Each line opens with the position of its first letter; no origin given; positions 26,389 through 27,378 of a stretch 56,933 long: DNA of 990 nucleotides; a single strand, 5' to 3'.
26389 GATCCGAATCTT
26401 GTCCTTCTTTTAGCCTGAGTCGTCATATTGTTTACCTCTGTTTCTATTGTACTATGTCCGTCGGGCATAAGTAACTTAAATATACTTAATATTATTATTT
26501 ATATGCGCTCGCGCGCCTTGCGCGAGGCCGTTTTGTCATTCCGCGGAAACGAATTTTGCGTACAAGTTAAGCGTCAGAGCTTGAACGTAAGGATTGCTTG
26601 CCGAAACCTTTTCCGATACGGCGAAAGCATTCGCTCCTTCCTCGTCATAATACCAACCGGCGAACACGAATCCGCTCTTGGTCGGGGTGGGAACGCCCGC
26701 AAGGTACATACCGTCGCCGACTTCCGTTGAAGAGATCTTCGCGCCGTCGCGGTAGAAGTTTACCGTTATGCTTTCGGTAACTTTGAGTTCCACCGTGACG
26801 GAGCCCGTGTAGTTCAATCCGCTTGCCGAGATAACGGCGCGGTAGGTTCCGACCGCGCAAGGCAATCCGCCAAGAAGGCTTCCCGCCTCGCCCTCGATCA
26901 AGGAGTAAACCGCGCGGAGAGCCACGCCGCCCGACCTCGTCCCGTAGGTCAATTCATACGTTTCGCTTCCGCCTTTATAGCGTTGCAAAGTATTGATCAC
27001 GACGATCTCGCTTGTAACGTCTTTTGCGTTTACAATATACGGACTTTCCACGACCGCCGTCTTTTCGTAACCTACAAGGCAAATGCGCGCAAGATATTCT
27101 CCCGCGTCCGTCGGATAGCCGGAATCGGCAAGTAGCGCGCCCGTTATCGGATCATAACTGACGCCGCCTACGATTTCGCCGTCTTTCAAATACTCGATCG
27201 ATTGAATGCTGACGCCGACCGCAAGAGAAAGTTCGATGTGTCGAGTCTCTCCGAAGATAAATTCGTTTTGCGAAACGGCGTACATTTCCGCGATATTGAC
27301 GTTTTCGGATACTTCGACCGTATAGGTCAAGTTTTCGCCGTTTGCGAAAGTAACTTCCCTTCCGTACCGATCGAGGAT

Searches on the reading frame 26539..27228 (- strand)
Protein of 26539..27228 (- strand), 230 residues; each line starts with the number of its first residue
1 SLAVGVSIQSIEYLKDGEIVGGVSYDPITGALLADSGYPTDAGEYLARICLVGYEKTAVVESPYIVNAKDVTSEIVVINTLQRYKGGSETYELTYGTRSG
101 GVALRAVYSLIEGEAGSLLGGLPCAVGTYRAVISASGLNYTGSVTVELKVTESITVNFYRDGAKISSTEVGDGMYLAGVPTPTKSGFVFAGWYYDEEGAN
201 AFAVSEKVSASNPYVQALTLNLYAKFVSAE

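Call 14: search_protein_families(library=pfam, proteins=[window:26539-27228:-], max_evalue=0.01)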
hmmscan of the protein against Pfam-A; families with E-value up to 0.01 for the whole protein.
window:26539-27228:- (230 aa): 1 family
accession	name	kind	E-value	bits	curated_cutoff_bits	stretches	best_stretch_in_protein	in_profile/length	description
PF09479.16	Flg_new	-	3e-09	37.3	27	1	155-212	2-59/65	Listeria-Bacteroides repeat domain (List_Bact_rpt)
